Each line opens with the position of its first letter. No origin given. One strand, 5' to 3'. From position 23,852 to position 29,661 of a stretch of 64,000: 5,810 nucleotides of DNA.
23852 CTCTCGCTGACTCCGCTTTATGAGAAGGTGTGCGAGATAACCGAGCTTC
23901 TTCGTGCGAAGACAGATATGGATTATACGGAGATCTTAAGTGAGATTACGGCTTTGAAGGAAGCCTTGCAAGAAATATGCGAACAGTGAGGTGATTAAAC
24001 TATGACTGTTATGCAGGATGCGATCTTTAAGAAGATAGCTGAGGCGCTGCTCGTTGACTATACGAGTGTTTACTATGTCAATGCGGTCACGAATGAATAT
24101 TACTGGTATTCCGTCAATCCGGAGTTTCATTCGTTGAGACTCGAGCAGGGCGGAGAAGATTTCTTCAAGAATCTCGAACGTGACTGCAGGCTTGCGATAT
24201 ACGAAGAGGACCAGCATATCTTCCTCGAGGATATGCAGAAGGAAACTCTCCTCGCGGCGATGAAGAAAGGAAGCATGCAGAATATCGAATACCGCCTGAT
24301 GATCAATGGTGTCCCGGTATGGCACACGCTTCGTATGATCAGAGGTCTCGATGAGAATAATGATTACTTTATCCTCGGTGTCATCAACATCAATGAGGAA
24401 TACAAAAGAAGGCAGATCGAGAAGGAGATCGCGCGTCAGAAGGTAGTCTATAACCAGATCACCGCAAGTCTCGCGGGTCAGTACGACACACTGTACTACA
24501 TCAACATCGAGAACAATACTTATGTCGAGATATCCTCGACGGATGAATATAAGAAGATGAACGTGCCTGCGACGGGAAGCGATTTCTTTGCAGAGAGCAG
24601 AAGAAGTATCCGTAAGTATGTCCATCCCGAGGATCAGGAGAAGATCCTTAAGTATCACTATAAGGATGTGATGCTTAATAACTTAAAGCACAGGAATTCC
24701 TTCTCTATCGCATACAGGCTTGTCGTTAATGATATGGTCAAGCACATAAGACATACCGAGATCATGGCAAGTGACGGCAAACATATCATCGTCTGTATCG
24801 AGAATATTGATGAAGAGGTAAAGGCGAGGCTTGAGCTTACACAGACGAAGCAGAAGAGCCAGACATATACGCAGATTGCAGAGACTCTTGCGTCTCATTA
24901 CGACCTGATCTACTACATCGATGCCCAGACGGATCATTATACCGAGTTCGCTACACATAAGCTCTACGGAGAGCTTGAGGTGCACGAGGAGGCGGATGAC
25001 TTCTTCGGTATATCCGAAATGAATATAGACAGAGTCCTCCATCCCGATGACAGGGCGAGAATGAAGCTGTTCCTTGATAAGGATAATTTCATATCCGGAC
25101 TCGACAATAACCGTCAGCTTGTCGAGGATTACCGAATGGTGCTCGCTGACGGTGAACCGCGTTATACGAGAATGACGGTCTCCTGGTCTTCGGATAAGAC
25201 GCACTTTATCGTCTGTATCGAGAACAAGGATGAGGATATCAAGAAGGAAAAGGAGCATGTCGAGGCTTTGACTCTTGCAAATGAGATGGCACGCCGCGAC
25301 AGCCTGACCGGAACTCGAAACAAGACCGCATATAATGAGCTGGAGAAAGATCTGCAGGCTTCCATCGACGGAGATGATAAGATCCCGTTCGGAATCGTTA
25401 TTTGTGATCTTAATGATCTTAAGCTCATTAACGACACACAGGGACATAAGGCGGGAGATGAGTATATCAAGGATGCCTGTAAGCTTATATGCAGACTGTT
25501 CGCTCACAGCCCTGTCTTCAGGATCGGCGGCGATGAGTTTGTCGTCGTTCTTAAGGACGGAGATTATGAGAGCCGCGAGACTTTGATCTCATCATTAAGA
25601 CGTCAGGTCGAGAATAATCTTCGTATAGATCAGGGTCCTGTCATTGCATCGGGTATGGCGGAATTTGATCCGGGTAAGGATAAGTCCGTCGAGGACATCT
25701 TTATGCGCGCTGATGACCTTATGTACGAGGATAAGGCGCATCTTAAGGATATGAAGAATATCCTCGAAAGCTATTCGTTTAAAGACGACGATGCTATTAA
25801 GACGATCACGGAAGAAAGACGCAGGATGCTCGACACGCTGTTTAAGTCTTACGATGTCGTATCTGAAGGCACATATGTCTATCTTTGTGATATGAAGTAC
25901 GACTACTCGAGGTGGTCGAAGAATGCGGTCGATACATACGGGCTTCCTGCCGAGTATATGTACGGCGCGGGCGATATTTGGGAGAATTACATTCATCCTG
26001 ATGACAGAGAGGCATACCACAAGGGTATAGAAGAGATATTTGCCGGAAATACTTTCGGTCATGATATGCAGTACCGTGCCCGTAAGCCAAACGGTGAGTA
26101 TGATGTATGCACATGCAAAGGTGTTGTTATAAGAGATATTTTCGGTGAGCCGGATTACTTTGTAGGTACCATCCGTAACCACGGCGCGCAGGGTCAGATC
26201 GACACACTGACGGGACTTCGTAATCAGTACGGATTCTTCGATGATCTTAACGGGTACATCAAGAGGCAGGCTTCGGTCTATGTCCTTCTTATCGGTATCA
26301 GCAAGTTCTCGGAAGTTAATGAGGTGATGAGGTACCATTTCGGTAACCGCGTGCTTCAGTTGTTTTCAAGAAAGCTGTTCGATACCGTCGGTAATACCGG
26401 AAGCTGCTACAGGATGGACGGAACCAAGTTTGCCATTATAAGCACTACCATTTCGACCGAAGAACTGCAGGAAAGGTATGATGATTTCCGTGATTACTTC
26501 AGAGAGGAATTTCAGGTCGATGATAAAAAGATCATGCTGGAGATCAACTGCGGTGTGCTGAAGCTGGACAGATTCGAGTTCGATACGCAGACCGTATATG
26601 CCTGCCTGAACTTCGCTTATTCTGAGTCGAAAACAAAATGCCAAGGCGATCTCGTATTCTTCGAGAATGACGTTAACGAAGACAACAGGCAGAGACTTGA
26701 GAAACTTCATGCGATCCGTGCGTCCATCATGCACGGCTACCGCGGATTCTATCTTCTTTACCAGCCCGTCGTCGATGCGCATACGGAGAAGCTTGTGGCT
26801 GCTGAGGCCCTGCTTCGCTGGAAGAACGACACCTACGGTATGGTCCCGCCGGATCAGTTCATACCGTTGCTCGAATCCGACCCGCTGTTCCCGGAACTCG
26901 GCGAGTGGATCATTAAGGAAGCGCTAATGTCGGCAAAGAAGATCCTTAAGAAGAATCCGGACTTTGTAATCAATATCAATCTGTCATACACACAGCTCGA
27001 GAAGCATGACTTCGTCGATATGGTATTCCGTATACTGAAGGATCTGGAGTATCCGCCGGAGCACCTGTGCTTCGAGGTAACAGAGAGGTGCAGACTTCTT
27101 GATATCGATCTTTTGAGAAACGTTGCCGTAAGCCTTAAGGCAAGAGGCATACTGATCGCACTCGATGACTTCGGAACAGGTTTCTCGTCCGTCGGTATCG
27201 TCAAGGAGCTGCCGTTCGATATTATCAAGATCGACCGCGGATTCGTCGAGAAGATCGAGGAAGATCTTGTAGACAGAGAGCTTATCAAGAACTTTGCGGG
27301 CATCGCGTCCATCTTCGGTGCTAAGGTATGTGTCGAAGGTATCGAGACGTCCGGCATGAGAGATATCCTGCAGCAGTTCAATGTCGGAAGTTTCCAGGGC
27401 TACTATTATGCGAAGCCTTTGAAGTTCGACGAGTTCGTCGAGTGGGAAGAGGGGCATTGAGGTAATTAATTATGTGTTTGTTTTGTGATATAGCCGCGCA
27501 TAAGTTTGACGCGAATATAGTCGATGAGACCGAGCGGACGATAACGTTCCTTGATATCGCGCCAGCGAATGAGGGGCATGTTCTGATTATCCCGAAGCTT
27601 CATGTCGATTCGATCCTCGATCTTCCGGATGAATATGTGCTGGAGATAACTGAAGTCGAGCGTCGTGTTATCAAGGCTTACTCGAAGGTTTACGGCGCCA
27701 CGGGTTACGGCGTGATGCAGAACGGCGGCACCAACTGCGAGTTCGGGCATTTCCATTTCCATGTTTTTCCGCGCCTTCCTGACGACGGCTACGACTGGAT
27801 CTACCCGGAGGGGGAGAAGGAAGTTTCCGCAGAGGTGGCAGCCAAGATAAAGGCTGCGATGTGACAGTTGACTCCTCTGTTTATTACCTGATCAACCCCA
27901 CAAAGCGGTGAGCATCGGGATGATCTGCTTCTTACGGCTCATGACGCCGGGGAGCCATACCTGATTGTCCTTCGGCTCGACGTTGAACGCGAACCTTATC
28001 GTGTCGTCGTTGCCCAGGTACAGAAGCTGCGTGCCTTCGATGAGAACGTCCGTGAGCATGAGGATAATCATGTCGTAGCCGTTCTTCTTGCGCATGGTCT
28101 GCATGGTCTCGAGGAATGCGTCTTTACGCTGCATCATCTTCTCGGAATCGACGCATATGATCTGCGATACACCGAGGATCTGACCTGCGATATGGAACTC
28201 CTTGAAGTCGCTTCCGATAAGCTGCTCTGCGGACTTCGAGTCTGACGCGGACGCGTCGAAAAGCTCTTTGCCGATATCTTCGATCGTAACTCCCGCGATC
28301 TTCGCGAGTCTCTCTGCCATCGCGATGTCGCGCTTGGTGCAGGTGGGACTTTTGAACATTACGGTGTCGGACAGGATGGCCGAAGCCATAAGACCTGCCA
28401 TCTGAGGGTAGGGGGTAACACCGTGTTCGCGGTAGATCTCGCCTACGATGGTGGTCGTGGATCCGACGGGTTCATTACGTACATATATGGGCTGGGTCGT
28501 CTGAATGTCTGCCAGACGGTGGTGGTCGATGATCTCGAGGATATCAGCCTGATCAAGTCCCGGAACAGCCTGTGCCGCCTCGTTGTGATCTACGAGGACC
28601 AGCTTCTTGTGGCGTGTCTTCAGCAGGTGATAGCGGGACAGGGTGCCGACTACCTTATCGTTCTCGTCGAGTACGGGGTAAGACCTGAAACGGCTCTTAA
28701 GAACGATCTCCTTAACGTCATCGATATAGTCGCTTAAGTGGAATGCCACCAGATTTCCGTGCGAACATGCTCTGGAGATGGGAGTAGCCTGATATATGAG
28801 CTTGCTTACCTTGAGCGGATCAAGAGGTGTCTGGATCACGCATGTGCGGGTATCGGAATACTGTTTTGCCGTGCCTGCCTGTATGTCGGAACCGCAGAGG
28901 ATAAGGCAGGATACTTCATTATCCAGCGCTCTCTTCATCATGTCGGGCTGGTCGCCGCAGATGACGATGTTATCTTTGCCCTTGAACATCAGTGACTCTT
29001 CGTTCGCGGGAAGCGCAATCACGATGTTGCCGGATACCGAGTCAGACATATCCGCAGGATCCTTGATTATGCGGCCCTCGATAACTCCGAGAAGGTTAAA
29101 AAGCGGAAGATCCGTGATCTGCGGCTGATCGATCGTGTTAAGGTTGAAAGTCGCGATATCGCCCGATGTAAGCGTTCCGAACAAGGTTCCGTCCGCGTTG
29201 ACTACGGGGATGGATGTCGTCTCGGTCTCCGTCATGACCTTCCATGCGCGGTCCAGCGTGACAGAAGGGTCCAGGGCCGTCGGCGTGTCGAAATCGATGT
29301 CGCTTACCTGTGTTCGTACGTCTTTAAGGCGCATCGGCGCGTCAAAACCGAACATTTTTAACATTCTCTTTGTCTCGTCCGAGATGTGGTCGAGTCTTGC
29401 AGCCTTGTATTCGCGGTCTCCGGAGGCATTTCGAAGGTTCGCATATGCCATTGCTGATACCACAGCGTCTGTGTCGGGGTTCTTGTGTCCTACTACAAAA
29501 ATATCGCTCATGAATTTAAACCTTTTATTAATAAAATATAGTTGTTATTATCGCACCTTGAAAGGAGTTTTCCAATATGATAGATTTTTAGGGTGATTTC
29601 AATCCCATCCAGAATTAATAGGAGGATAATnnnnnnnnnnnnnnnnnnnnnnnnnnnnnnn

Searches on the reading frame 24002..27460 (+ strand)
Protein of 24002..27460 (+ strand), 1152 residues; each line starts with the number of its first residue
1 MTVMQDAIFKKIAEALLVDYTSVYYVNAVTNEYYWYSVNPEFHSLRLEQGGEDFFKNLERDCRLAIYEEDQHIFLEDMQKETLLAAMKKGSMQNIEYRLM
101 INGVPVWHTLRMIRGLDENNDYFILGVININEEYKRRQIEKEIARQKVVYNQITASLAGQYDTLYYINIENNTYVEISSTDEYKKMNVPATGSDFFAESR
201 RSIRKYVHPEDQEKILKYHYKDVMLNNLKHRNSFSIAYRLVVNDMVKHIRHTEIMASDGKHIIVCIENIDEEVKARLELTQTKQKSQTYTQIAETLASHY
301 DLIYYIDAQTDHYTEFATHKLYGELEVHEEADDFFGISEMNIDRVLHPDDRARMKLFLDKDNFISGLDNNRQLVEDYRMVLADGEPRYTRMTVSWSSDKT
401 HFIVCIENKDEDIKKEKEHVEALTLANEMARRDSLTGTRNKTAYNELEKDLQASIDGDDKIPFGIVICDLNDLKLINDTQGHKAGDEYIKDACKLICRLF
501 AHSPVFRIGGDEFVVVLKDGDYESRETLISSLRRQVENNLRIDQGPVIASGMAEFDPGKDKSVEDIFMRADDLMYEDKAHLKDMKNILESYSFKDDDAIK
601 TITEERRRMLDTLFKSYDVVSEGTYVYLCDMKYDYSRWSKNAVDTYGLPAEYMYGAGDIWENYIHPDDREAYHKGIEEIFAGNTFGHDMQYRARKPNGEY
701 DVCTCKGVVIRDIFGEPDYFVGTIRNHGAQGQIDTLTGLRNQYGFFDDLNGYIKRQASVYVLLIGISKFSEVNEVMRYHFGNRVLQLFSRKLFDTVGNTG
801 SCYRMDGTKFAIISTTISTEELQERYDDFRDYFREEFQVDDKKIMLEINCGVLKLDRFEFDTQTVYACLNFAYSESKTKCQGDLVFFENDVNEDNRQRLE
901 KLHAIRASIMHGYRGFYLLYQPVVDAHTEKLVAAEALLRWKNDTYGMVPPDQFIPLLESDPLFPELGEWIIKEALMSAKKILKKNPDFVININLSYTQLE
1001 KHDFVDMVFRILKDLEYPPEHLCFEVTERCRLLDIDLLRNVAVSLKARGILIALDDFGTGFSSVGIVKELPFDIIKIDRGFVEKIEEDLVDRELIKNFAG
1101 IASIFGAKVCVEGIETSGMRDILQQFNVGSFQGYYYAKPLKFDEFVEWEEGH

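Call 26: search_protein_families(library=pfam, proteins=[window:24002-27460:+], max_evalue=0.001)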
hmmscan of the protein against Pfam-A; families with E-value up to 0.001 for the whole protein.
window:24002-27460:+ (1152 aa): 3 families
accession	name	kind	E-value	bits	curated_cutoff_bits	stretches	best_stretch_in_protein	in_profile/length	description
PF00563.25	EAL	-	9.1e-57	192.6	31.3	1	915-1139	12-236/236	EAL domain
PF00990.26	GGDEF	-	4.5e-38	131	23.8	2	431-580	2-157/161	Diguanylate cyclase, GGDEF domain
PF08447.18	PAS_3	-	1.8e-19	70.2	25.6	1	637-724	3-89/89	PAS fold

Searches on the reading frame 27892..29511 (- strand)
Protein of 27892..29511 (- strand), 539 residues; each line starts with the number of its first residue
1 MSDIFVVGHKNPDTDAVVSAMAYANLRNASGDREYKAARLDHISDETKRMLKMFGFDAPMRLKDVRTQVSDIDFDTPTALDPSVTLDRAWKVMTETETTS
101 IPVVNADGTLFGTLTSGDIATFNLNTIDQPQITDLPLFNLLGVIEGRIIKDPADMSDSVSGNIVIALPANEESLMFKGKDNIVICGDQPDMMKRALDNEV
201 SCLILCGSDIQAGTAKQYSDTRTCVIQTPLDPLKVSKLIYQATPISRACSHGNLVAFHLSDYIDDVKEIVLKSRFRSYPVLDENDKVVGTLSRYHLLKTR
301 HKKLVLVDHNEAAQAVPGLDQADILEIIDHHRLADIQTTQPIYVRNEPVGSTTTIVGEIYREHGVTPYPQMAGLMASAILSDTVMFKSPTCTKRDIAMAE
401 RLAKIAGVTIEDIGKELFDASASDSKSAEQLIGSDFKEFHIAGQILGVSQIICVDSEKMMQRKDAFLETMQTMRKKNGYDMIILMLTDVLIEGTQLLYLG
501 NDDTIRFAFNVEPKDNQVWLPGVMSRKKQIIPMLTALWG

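Call 26: search_protein_families(library=pfam, proteins=[window:27892-29511:-], max_evalue=0.001)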
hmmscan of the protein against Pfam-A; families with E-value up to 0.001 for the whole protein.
window:27892-29511:- (539 aa): 4 families
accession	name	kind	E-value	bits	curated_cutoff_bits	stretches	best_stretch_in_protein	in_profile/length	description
PF02833.19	DHHA2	-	9.4e-32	110.5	27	1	415-536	1-125/126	DHHA2 domain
PF01368.27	DHH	-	1.8e-21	77.2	28.1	1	4-379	2-125/125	DHH family, N-terminal domain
PF00571.33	CBS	-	1.2e-15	58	24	2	253-299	8-54/57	CBS domain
PF07085.17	DRTGG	-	2.3e-08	34.3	25.2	1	140-241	2-104/105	DRTGG domain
